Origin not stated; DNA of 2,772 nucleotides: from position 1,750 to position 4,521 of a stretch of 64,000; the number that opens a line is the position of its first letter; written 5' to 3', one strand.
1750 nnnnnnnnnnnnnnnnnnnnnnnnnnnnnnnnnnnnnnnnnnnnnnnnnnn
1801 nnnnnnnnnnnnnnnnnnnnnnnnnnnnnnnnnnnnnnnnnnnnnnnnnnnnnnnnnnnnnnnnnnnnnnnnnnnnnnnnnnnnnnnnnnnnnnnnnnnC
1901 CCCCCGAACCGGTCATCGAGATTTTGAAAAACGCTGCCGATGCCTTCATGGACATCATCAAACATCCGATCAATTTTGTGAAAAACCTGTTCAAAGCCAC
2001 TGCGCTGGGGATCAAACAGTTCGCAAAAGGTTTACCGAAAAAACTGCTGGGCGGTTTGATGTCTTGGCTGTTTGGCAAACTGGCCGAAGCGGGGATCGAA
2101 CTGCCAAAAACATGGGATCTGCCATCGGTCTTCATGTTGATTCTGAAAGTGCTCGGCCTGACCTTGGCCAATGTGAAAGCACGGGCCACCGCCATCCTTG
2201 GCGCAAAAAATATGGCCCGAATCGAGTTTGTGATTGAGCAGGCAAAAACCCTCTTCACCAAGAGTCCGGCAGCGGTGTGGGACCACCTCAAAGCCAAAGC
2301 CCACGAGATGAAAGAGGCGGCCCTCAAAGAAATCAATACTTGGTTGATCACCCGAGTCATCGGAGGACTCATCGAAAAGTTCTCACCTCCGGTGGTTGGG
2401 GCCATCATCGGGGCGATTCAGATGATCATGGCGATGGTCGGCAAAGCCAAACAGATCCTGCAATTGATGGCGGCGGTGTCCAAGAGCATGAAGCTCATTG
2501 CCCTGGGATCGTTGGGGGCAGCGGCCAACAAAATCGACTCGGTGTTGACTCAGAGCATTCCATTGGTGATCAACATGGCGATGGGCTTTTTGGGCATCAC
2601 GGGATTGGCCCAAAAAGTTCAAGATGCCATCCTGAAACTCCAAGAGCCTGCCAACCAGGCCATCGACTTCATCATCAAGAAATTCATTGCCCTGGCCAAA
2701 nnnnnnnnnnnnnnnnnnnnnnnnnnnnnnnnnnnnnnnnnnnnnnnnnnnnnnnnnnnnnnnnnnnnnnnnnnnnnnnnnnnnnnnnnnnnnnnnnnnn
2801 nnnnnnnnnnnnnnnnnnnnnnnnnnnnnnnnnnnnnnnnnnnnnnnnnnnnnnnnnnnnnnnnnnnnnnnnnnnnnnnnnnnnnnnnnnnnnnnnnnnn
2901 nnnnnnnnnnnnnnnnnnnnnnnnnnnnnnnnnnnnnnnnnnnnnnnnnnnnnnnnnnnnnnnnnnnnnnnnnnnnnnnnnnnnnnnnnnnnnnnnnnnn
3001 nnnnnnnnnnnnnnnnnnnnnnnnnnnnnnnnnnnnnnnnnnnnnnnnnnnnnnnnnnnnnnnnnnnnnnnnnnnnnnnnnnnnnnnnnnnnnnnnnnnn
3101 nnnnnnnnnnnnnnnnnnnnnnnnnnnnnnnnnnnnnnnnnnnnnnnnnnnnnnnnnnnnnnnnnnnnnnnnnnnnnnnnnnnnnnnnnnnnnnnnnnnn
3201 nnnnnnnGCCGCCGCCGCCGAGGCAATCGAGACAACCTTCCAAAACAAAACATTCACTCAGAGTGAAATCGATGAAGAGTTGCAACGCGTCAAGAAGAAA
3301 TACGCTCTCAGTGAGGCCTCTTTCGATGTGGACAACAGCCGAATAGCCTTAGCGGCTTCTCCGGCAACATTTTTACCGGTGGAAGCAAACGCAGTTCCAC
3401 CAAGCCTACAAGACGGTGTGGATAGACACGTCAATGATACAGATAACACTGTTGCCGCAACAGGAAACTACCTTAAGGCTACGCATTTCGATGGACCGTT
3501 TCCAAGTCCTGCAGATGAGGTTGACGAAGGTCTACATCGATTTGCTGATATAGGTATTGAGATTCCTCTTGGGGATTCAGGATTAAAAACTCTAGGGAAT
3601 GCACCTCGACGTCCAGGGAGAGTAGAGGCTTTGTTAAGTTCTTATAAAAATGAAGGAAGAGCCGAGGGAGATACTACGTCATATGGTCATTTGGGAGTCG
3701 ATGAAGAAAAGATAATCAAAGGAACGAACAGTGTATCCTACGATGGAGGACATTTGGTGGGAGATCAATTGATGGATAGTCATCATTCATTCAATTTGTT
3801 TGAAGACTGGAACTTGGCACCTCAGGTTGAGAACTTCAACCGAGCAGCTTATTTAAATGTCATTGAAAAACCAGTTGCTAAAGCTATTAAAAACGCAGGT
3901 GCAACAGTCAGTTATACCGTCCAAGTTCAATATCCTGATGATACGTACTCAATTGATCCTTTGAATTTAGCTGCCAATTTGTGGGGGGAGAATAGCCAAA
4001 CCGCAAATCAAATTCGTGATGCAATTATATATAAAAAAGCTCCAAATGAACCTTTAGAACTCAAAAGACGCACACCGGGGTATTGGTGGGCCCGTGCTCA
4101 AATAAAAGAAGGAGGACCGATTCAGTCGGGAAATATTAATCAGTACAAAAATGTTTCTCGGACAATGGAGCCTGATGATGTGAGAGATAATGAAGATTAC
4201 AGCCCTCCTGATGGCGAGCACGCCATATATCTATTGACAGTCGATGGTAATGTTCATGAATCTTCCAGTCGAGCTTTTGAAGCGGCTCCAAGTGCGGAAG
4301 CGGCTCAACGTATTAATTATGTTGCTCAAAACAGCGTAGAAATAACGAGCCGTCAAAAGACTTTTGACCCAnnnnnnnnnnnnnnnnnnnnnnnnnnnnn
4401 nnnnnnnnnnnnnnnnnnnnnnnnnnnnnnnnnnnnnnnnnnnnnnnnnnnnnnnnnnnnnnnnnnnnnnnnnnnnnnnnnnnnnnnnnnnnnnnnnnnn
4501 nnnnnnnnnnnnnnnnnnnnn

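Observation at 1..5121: Giant (more than 1700 aa) protein with an internal NucA/EndoG-like endonuclease domain and a phage-tape-measure-like hydrophobic helical array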

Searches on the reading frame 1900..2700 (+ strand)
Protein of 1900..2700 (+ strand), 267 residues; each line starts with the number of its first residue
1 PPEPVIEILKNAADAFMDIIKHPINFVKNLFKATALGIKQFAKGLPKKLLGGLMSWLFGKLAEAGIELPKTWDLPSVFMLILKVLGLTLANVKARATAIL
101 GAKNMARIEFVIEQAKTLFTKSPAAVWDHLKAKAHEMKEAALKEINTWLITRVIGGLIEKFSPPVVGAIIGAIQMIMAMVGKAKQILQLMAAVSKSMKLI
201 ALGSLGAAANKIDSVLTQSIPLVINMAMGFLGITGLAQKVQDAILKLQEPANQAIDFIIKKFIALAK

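Call 61: find_related_loci(query=A4, collection=genome_contigs, flank=10000)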
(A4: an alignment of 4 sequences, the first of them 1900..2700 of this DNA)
Query A4 (267 aa) in genome_contigs; peptide patterns used: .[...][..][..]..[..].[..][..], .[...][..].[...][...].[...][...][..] (x = any residue, [..] = any of these).
312 stretches matched a pattern; 253 encode a relative of the query (tblastn E <= 1e-3); the best 80 are kept; 80 distinct loci.
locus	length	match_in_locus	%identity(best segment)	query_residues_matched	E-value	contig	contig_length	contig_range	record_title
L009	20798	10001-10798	36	5-264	1e-50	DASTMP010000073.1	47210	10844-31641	MAG TPA_asm: Blastocatellia bacterium isolate SMAG_U3747 k141_3874777, whole genome shotgun sequence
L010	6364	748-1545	38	5-264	1e-49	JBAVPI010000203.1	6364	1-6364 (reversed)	MAG: Pyrinomonadaceae bacterium isolate MFD00676_ilm_asm_bin4 k127_149973, whole genome shotgun sequence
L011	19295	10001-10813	37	3-267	6e-49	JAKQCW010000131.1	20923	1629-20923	MAG: Chloroflexota bacterium isolate USDE_maxbin.019 k141_527528, whole genome shotgun sequence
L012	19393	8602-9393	37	2-259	2e-48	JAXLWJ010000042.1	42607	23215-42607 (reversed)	MAG: Anaerolineae bacterium isolate STL-CHL20 C1.49.fa-42, whole genome shotgun sequence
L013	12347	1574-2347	34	8-259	2e-47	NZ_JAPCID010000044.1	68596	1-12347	Solirubrobacter deserti strain CPCC 204708 Scaffold40_1, whole genome shotgun sequence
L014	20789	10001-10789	34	5-261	1e-46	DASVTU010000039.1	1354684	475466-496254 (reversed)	MAG TPA_asm: Pyrinomonadaceae bacterium isolate SMAG_U3299 k141_62207, whole genome shotgun sequence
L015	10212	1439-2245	39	5-267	4e-47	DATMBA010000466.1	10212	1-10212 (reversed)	MAG TPA_asm: Roseiflexaceae bacterium isolate SMAG_U13340 k141_490861, whole genome shotgun sequence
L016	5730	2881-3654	34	8-259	3e-46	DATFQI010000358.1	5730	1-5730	MAG TPA_asm: Solirubrobacteraceae bacterium isolate SMAG_U9325 k141_1506784, whole genome shotgun sequence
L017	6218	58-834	40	8-260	5e-46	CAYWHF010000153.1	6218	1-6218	MAG TPA_asm: uncultured Methylocapsa sp. isolate binchicken_co185_218 genome assembly, contig: NODE_25832_length_6218_co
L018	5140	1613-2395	33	5-259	1e-45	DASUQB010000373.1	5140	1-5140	MAG TPA_asm: Microbacterium sp. isolate SMAG_U1670 k141_649518, whole genome shotgun sequence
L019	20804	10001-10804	37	5-266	2e-45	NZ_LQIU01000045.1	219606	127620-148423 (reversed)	Mycobacterium sp. IS-1496 GCID_NTM_00014_NODE_5.ctg_1, whole genome shotgun sequence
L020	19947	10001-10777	37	9-261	5e-45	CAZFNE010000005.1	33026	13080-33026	MAG TPA_asm: uncultured Methanosarcinales archaeon isolate binchicken_co158_8 genome assembly, contig: NODE_1151_length_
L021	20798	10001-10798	37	7-266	2e-45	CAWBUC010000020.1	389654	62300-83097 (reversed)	MAG: uncultured Actinomycetota bacterium isolate MFD05454.bin.2.252 genome assembly, contig: contig_86881, whole genome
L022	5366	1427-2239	38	3-267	5e-45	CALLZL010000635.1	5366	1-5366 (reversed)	MAG TPA_asm: uncultured Chloroflexi bacterium isolate SRR2107179_bin.52_CONCOCT_v1.1_MAG genome assembly, contig: ERZ794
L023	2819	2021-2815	36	8-266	5e-45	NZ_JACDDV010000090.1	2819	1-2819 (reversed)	MAG: Sphingomonas sp. isolate MGR_bin343 SD2901_NODE_12984_length_2819_cov_1.223254, whole genome shotgun sequence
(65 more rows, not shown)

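Call 70: find_related_loci(query=A4, collection=viral_contigs, flank=10000)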
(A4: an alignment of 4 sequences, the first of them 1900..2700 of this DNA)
Query A4 (267 aa) in viral_contigs; peptide patterns used: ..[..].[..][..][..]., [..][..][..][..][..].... (x = any residue, [..] = any of these).
75 stretches matched a pattern; 2 encode a relative of the query (tblastn E <= 1e-3); 2 distinct loci.
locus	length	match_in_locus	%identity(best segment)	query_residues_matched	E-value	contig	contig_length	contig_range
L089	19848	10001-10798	41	8-267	9e-55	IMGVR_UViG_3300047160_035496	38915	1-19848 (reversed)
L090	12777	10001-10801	36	3-263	2e-49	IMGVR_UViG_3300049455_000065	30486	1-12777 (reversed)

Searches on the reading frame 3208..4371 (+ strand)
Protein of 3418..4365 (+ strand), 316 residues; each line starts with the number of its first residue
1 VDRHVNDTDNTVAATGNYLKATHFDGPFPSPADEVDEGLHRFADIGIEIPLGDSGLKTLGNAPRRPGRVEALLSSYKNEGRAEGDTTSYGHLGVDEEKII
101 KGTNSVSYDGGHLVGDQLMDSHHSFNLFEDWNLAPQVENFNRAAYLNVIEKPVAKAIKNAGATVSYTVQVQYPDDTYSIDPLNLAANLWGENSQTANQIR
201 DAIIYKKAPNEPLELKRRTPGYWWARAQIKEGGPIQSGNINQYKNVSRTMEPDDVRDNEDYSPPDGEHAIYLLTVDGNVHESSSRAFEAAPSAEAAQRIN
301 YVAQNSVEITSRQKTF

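Call 32: search_solved_structures(query=window:3418-4365:+, max_evalue=10, show_alignments=3)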
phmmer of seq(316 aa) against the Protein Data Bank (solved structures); distinct sequences matched with E-value up to 10: 0.

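Call 34: find_homologous_proteins(query=window:3358-4200:+, max_evalue=0.001)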
Query window:3358-4200:+ (281 aa): 2 proteins with E <= 0.001 among 748 candidates.
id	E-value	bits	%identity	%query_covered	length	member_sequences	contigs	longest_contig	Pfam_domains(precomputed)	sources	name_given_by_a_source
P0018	1.0e-52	198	46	87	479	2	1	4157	PF13930.13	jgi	jgi:hypothetical protein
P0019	1.1e-44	171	39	100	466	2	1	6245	PF13930.13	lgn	-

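Call 37: find_encoding_contigs(protein=P0019, flank=6000, max_places=3)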
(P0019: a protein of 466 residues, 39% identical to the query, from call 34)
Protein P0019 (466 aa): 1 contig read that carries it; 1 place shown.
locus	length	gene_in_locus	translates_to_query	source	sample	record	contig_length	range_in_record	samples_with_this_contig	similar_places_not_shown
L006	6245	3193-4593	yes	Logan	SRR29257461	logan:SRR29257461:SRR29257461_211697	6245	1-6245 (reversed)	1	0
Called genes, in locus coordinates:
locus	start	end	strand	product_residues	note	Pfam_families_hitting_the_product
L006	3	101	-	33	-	?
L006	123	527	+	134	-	-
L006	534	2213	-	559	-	-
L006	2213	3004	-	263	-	-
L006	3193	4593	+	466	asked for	PF13930:Endonuclea_NS_2 (weak)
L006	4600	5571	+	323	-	-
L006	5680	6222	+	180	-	-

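Call 41: find_encoding_contigs(protein=P0018, flank=6000, max_places=3)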
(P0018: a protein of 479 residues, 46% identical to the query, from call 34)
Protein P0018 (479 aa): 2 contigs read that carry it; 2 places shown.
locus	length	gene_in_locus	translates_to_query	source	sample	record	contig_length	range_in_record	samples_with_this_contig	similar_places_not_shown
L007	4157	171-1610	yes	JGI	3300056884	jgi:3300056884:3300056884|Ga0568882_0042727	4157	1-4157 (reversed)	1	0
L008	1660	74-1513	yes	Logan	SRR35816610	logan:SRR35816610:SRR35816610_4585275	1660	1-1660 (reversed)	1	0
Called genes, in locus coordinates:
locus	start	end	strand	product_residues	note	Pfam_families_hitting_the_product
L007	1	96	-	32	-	?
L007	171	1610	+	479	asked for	PF13930:Endonuclea_NS_2 (weak)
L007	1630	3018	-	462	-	-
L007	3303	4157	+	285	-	?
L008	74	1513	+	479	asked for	PF13930:Endonuclea_NS_2 (weak)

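Call 54: predict_structure(alignment_id=A3)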
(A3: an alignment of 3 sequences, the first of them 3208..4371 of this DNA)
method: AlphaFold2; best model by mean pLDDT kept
length: 388 residues; sequences in the alignment: 3
mean_pLDDT: 35.2   pTM: 0.22
mean pLDDT of the five models: 35.2, 35.0, 33.0, 33.0, 28.7
residues with pLDDT >= 90: 0; 70-90: 6; 50-70: 41; < 50: 341
segments of 3 or more residues with pLDDT < 50: 33-35, 48-266, 275-277, 281-388
pLDDT, mean of each block of 10 residues (from residue 1): 57 64 66 54 50 33 33 30 27 25 31 30 31 23 23 24 22 24 24 26 29 31 37 37 42 43 47 49 42 38 33 29 31 30 29 30 32 36 29
secondary structure, 60 per line:
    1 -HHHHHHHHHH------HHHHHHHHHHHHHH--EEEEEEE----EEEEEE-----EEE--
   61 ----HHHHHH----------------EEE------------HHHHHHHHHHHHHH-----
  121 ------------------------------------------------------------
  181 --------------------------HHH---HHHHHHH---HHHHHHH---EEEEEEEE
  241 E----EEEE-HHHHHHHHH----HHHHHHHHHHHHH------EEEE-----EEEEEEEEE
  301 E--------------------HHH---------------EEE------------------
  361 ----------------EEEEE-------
elements in order: H2-11 H18-31 E34-40 E45-50 E56-58 H65-70 E87-89 H102-115 H213-219 H223-229 E233-241 E246-249 H251-259 H264-276 E283-286 E292-301 E340-342 E377-381

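Call 56: search_solved_structures(query=A3, max_evalue=10, show_alignments=3)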
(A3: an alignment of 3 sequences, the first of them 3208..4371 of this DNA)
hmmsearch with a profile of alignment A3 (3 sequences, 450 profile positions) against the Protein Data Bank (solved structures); distinct sequences matched with E-value up to 10: 1.
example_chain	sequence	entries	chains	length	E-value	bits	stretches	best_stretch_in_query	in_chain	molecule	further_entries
3owv_A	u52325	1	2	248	0.02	17.3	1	191-313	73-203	DNA-entry nuclease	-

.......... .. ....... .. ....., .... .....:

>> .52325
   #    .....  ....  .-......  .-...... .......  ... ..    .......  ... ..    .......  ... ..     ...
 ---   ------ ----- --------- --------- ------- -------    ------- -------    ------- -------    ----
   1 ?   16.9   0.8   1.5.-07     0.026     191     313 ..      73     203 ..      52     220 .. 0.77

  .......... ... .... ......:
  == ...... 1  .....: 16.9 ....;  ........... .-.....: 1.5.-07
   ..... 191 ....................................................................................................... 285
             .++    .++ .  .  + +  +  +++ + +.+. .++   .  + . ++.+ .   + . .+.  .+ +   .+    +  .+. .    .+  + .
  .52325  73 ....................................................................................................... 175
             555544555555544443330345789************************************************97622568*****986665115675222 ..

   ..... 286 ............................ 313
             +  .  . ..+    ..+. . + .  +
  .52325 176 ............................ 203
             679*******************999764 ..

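Call 90: find_related_loci(query=A3, collection=metagenome_contigs, flank=10000)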
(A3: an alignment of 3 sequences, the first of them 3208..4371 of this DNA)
Query A3 (388 aa) in metagenome_contigs; peptide patterns used: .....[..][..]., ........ (x = any residue, [..] = any of these).
600 stretches matched a pattern (row limit reached: there are more); 1 encode a relative of the query (tblastn E <= 1e-3); 1 distinct loci.
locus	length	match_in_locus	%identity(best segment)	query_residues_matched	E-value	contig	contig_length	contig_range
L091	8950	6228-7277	36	25-386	4e-57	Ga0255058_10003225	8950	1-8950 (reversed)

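Call 92: search_protein_families(library=pfam, proteins=[L091:3363-7277:+, L091:107-3124:+], max_evalue=0.01)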
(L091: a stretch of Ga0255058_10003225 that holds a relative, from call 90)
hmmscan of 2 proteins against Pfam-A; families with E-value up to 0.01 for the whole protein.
L091:3363-7277:+ (1305 aa): 2 families
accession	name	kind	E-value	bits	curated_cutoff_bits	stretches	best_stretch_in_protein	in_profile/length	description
PF13699.11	eCIS_core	-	1.3e-32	112.2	22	1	283-360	1-78/79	eCIS core domain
PF13930.12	Endonuclea_NS_2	-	0.00024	21.8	27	1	1109-1183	49-118/132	DNA/RNA non-specific endonuclease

L091:107-3124:+ (1006 aa): 0 families
